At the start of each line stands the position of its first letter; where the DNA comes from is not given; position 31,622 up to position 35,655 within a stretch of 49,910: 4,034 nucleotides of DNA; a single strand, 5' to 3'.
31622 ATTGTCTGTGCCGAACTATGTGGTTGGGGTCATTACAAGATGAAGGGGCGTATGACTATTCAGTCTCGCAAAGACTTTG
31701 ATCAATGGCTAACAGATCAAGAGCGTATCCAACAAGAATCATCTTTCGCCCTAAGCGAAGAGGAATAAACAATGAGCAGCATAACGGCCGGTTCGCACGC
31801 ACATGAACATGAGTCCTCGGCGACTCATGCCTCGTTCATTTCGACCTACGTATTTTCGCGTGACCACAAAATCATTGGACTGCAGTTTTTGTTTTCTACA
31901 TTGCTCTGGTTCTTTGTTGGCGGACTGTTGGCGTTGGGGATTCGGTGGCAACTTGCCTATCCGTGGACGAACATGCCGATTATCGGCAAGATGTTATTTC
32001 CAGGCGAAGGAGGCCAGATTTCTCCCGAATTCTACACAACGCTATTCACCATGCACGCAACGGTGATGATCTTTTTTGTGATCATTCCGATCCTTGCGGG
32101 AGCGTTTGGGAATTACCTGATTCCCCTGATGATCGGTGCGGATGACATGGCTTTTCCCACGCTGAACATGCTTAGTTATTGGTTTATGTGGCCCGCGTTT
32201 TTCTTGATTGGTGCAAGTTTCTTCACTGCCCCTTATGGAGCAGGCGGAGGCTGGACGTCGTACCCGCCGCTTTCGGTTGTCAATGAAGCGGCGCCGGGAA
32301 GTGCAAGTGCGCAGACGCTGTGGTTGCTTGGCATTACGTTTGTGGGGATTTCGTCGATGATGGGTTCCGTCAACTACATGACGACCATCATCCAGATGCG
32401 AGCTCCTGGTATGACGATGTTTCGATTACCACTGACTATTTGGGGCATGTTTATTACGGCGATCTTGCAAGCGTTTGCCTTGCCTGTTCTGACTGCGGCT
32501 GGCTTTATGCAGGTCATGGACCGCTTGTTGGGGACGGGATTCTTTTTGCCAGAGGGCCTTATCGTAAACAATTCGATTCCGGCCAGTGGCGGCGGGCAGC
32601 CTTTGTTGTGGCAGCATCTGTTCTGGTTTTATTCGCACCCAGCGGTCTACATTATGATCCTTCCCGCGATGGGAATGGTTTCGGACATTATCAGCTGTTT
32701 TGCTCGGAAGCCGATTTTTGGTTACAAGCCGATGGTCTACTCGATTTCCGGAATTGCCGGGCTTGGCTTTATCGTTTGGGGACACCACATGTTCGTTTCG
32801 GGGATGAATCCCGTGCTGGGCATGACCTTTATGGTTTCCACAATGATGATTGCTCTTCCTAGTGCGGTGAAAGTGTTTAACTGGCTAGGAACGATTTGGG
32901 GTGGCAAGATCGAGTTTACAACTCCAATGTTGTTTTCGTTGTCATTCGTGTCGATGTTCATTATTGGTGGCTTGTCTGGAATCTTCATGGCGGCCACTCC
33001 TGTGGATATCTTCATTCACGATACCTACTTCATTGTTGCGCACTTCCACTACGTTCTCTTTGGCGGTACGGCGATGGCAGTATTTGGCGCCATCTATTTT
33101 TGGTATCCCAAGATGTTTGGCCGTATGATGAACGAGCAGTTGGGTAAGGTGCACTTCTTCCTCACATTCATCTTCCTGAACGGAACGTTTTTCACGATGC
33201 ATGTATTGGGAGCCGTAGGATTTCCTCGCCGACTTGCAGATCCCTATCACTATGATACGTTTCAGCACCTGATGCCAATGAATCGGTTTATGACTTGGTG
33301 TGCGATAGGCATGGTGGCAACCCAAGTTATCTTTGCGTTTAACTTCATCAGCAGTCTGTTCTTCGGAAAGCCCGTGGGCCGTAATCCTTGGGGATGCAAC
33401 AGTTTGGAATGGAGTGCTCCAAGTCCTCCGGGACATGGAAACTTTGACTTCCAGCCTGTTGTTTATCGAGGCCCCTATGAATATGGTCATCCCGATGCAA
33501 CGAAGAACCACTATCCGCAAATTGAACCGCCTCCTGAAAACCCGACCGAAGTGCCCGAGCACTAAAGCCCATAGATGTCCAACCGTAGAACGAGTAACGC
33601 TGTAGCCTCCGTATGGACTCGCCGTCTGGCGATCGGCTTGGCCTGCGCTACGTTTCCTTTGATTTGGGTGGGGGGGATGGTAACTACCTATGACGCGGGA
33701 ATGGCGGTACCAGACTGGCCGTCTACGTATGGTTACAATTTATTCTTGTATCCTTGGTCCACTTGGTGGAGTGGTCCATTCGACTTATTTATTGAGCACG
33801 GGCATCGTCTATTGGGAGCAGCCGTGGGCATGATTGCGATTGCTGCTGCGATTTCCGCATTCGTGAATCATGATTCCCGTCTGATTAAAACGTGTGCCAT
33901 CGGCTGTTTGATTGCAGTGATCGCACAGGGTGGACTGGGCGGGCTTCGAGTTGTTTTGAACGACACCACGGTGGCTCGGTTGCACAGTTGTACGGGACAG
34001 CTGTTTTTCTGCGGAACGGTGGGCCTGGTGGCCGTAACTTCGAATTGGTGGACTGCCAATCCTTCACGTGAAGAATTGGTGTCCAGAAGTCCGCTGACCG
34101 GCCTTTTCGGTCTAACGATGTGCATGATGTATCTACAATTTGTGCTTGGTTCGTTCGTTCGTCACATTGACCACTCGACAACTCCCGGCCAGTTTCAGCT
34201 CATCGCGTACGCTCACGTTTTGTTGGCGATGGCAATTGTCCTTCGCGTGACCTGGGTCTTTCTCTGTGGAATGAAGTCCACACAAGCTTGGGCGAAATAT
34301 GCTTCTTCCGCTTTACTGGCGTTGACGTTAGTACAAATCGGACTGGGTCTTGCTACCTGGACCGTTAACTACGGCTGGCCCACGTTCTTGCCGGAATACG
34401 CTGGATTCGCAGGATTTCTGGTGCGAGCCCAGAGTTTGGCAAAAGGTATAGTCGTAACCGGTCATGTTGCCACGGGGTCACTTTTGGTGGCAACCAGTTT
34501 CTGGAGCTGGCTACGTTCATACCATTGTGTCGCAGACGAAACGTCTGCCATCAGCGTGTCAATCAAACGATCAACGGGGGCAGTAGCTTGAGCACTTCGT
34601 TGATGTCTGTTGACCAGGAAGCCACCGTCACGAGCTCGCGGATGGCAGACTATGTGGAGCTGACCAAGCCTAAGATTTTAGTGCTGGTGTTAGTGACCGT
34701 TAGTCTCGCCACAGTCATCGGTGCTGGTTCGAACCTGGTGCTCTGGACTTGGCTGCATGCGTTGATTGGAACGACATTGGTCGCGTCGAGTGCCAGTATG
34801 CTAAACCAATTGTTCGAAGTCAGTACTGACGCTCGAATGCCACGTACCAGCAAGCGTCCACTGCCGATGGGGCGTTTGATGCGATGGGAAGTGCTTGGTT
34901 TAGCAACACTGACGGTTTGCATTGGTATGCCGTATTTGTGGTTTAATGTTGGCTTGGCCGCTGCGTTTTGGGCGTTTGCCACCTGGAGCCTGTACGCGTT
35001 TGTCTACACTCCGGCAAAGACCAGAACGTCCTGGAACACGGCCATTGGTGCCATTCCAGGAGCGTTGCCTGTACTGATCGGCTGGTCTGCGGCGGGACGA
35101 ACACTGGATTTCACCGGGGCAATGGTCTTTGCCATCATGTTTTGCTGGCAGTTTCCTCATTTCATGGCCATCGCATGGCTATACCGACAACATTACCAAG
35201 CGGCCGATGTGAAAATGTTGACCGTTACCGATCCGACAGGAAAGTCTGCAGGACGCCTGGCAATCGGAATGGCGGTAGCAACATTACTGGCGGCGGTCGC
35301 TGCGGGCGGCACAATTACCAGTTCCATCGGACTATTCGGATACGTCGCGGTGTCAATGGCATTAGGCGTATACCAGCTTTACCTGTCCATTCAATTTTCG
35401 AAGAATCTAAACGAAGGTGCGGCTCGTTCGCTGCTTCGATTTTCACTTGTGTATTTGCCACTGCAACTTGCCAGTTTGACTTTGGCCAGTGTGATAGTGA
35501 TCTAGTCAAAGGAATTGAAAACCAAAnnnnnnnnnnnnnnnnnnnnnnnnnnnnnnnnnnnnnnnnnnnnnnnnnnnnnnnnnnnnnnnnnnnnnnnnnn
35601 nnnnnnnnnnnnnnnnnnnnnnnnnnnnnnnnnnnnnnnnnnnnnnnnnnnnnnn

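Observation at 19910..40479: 20.6-kb single-strand respiratory super-cluster joining a bc-type complex, copper and haem shuttles, an aa3-type oxidase, haem A synthesis and a Cu-delivery module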

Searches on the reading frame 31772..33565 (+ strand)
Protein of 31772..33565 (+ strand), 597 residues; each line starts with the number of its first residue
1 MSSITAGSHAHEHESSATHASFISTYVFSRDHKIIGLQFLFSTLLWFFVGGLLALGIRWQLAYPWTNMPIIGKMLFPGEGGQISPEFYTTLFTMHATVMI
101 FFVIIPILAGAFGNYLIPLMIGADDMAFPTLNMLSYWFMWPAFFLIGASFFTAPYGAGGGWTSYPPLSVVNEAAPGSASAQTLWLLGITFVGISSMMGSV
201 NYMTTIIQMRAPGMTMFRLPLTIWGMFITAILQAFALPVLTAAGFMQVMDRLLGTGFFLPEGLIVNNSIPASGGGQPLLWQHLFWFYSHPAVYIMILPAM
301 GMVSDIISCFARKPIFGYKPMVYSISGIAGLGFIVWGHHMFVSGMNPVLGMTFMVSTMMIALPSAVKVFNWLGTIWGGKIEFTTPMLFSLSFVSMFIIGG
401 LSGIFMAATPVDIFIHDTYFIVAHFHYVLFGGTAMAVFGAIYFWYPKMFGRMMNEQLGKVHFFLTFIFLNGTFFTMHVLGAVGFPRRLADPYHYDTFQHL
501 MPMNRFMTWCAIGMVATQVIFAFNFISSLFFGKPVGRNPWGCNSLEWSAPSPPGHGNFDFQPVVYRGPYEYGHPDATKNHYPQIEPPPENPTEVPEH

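Call 4: search_protein_families(library=pfam, proteins=[window:31772-33565:+], max_evalue=0.01)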
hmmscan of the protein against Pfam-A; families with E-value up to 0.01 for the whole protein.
window:31772-33565:+ (597 aa): 1 family
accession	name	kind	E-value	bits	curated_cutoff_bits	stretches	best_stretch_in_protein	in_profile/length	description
PF00115.25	COX1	-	5e-152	507.2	34.8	1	35-511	2-434/436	Cytochrome C and Quinol oxidase polypeptide I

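Call 42: search_protein_families(library=ncbifam, proteins=[window:31772-33565:+], max_evalue=0.001)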
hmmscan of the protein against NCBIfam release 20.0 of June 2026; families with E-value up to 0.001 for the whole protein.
window:31772-33565:+ (597 aa): 8 families
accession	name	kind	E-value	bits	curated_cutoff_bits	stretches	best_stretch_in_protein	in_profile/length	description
TIGR02891.1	CtaD_CoxA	equivalog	6.6e-185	615.6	670.75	1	26-564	1-504/504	cytochrome c oxidase subunit I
NF050116.1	cyt_aa3_Actin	exception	2e-146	488.9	880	1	27-564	3-507/522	aa3-type cytochrome oxidase subunit I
TIGR02882.1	QoxB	equivalog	8.5e-122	407.7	1015.5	1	26-564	44-550/643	cytochrome aa3 quinol oxidase subunit I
TIGR02843.1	CyoB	equivalog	3e-117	392.7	1020.35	1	24-565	45-558/646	cytochrome o ubiquinol oxidase subunit I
NF011592.0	PRK15017.1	equivalog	4.9e-95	319.7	1271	1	27-565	49-559/663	cytochrome o ubiquinol oxidase subunit I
NF041075.1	quin_ox_SoxB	equivalog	3e-20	72.6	700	1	42-529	3-454/468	proton pump complex quinol oxidase subunit SoxB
TIGR00780.1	ccoN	equivalog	6.1e-11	41.9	583.15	1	259-535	179-464/474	cytochrome-c oxidase, cbb3-type subunit I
NF011053.0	PRK14485.1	subfamily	2e-05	23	1080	1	281-529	203-460/716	putative bifunctional cbb3-type cytochrome c oxidase subunit I/II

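Call 81: search_solved_structures(query=window:31772-33565:+, max_evalue=1e-50)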
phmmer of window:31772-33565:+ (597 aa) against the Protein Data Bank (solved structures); distinct sequences matched with E-value up to 1e-50: 41.
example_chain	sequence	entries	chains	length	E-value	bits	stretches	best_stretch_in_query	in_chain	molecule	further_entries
8hcr_F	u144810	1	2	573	6.6e-127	428.1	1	20-565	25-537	Probable cytochrome c oxidase subunit 1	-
9wcx_I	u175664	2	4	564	1.2e-126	427.2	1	21-565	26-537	Cytochrome c oxidase subunit 1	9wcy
7rh5_R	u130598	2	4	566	1.7e-126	426.7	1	22-565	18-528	Cytochrome c oxidase subunit 1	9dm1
6adq_F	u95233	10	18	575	1.8e-126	426.6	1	22-565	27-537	Cytochrome c oxidase subunit 1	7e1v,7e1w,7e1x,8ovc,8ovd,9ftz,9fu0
7rh6_R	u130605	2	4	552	2.2e-126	426.4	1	22-565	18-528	Cytochrome c oxidase subunit 1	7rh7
6hwh_V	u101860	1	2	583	3.8e-122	412.3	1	26-565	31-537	Cytochrome c oxidase subunit 1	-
7jro_a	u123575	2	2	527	5.1e-122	411.9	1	26-564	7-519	COX1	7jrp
1ar1_A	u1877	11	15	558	8.8e-122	411.1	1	10-562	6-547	CYTOCHROME C OXIDASE | Cytochrome c oxidase subunit 1-beta | Cytochrome c oxidase subunit 1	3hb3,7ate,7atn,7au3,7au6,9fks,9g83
3ehb_A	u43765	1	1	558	3.7e-121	409.1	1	10-562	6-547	Cytochrome c oxidase subunit 1-beta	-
1qle_A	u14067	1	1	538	1.1e-119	404.2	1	22-562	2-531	CYTOCHROME C OXIDASE POLYPEPTIDE I-BETA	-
1m56_A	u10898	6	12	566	5.4e-118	398.6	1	6-562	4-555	CYTOCHROME C OXIDASE | Cytochrome c oxidase subunit 1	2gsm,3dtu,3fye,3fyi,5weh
1m57_A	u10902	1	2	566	5.9e-118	398.5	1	6-562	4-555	CYTOCHROME C OXIDASE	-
6pw0_A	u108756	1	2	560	1.6e-117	397.1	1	6-561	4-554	Cytochrome c oxidase subunit 1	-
7q21_D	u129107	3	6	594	2.3e-115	389.9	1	27-565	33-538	Cytochrome c oxidase subunit 1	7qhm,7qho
6pw1_A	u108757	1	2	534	3.4e-114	386.1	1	29-554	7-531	Cytochrome c oxidase subunit 1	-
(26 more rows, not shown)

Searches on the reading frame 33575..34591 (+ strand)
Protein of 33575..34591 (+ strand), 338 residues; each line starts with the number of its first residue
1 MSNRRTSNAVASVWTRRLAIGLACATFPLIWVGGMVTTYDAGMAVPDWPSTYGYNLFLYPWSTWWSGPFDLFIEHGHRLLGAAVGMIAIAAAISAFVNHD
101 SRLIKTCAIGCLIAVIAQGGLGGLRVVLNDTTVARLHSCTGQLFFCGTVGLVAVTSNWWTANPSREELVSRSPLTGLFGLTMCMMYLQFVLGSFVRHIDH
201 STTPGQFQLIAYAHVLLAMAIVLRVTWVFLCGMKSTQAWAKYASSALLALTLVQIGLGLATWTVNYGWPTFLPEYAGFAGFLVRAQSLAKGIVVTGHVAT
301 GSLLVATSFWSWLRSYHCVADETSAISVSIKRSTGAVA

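Call 5: search_protein_families(library=pfam, proteins=[window:33575-34591:+], max_evalue=0.01)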
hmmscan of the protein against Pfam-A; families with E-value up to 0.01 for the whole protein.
window:33575-34591:+ (338 aa): 1 family
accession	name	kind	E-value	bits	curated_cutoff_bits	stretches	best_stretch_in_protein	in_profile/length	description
PF02628.20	COX15-CtaA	-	3.6e-15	56.3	29.9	1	17-269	2-303/322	Cytochrome oxidase assembly protein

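Call 6: search_protein_families(library=ncbifam, proteins=[window:33575-34591:+], max_evalue=0.01)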
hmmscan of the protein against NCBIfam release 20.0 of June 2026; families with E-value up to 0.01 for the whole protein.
window:33575-34591:+ (338 aa): 1 family
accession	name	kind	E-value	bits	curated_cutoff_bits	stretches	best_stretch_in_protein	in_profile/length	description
NF045570.1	HemSynCtaAAlphapr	equivalog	0.0012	17.9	550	0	17-128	229-343/380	heme A synthase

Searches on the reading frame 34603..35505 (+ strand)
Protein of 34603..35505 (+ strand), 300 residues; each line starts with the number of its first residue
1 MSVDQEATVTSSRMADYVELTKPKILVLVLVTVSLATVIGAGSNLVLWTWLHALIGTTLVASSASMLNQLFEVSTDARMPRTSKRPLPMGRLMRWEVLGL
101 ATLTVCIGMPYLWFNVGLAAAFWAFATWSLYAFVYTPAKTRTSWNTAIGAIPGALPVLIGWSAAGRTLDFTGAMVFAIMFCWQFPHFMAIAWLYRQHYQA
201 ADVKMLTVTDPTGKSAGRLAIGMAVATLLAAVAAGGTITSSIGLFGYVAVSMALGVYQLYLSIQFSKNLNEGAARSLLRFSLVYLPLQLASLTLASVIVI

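Call 5: search_protein_families(library=pfam, proteins=[window:34603-35505:+], max_evalue=0.01)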
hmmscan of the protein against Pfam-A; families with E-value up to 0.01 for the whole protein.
window:34603-35505:+ (300 aa): 1 family
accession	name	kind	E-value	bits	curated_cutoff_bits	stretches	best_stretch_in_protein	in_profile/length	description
PF01040.23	UbiA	-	3.6e-42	144.8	34.2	1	29-278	1-244/250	UbiA prenyltransferase family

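Call 42: search_protein_families(library=ncbifam, proteins=[window:34603-35505:+], max_evalue=0.001)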
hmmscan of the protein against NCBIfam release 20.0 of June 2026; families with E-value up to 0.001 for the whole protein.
window:34603-35505:+ (300 aa): 8 families
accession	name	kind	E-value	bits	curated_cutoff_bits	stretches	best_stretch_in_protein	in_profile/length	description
TIGR01473.1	cyoE_ctaB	equivalog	5.1e-65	220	210.3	1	16-294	2-279/281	heme o synthase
NF003349.0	PRK04375.1-2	equivalog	1.2e-50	172.6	246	1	7-298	18-312/318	heme o synthase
NF003348.0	PRK04375.1-1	equivalog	1.7e-40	139.3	285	1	14-291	3-278/292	heme o synthase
NF009523.0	PRK12884.1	equivalog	2.1e-09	37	269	1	12-169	2-155/279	prenyltransferase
TIGR01474.1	ubiA_proteo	equivalog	2.3e-09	37.2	275.45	1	20-259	10-248/282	4-hydroxybenzoate octaprenyltransferase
TIGR01475.1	ubiA_other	subfamily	3.6e-07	29.9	180.8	1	14-175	2-162/282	UbiA-like polyprenyltransferase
NF006088.0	PRK08238.1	equivalog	1.2e-05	24.2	351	1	29-113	208-292/482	UbiA family prenyltransferase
NF009514.0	PRK12873.1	equivalog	1.6e-05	24.4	246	1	14-187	10-190/297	4-hydroxybenzoate polyprenyltransferase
